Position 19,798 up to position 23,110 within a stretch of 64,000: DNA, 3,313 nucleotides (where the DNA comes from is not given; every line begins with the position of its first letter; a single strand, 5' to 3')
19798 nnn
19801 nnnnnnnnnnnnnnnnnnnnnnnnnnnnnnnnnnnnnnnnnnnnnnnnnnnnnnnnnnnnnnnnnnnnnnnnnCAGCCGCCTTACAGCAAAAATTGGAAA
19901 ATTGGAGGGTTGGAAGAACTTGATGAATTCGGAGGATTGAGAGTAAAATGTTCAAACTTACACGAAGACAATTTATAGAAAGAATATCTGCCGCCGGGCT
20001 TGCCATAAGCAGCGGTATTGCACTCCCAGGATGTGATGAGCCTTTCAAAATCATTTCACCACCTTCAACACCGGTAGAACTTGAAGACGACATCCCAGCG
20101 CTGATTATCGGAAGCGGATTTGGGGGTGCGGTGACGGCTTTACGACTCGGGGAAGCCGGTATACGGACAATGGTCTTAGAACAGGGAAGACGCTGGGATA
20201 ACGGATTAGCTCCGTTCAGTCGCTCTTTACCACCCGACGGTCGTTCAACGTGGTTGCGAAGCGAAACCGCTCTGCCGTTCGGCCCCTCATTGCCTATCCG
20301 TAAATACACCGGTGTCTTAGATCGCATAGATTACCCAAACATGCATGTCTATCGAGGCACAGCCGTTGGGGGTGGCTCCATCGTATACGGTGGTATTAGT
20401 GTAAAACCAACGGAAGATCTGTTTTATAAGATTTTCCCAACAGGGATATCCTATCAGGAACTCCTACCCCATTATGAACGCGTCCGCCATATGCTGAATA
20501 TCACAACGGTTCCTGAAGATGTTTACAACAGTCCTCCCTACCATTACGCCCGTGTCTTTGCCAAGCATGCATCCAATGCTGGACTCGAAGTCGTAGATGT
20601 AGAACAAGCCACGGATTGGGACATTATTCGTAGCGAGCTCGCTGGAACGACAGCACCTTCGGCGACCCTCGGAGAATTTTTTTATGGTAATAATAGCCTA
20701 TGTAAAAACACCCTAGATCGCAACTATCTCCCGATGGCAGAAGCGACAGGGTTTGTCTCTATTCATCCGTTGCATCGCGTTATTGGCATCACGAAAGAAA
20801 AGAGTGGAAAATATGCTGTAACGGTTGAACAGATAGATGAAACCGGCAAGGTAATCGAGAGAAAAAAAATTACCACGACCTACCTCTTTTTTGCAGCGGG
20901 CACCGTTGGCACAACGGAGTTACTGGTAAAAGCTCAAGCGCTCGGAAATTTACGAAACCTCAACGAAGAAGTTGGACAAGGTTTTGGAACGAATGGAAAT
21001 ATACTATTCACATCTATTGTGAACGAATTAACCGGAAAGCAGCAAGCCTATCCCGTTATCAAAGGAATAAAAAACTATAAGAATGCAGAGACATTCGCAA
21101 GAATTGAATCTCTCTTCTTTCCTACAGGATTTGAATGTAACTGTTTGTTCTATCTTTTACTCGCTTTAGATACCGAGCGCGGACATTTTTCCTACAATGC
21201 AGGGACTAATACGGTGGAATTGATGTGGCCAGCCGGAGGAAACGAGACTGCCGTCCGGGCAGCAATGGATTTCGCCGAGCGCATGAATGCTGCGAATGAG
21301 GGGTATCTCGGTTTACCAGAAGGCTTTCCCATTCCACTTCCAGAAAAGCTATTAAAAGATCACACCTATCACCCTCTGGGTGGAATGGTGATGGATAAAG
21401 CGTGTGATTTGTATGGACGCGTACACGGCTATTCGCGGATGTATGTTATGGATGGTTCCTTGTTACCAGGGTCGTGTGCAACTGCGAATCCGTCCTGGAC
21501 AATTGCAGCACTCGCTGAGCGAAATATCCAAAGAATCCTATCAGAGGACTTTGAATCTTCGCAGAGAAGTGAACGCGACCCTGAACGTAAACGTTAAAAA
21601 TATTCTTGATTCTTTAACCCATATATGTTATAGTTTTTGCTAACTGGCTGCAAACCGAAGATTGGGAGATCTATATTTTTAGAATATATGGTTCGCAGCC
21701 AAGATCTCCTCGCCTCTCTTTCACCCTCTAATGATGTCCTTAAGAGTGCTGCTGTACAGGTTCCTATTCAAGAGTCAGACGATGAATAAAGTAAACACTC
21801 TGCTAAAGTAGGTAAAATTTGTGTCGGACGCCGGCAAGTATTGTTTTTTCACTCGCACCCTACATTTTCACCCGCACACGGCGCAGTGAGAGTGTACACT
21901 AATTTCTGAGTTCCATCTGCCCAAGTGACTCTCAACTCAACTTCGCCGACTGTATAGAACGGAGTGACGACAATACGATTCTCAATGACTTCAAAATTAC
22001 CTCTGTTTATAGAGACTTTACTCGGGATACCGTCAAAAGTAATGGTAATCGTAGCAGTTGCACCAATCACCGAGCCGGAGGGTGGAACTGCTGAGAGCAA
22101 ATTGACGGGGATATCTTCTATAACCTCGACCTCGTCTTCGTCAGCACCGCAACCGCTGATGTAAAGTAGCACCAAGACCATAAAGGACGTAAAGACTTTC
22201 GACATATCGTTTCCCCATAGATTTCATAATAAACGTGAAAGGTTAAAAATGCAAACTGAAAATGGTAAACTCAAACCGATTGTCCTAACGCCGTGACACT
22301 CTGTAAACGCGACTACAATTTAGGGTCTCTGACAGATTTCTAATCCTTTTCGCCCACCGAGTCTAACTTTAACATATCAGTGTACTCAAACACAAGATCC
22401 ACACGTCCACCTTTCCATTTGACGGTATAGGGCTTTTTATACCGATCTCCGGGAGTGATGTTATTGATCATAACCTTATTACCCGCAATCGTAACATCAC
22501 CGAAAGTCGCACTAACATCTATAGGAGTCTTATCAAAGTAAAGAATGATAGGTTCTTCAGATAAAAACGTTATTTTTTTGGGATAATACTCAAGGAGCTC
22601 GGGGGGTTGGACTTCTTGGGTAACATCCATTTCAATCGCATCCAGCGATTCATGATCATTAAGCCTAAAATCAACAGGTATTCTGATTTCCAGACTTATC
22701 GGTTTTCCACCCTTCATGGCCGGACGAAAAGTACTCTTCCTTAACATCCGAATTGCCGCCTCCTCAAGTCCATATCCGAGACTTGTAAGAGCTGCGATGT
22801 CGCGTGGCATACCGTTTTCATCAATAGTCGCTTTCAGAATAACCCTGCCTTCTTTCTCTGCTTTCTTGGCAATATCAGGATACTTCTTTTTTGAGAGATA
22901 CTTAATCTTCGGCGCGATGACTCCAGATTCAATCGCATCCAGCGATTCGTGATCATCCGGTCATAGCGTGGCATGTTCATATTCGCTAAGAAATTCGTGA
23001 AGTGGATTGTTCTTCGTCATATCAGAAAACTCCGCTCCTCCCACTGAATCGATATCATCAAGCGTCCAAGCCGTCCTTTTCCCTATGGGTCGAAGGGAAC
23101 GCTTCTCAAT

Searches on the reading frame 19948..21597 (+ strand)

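Call 80: search_protein_families(library=pfam, proteins=[window:19948-21597:+], max_evalue=0.00001)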
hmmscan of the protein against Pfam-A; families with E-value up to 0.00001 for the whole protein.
window:19948-21597:+ (549 aa): 3 families
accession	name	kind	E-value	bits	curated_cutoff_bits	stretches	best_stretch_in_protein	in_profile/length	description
PF22500.2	GMC_oxred_C_1st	-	8.4e-14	51.9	27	1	349-452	1-106/114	GMC oxidoreductase, C-terminal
PF05199.19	GMC_oxred_C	-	1.7e-09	38.8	24.6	1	470-523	70-139/139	GMC oxidoreductase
PF00732.25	GMC_oxred_N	-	5.1e-06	26.9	23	0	124-337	11-207/218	GMC oxidoreductase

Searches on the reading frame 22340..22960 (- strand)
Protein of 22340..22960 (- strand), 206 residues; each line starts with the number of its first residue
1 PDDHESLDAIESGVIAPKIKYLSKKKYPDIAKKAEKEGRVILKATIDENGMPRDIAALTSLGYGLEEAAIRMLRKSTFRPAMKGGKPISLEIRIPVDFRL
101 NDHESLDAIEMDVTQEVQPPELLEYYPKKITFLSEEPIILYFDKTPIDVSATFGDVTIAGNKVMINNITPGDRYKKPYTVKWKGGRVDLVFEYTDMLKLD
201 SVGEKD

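Call 44: search_protein_families(library=ncbifam, proteins=[window:22340-22960:-], max_evalue=0.00001)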
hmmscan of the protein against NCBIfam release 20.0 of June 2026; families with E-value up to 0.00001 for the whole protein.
window:22340-22960:- (206 aa): 2 families
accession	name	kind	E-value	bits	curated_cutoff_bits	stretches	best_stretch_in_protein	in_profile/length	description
NF038079.1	TonB_sider_MxcH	equivalog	1.7e-13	49.6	925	1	17-112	2-91/792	TonB-dependent siderophore myxochelin receptor MxcH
TIGR01352.1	tonB_Cterm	subfamily_domain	3.1e-13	49.8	27.1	1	25-101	1-76/76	TonB family protein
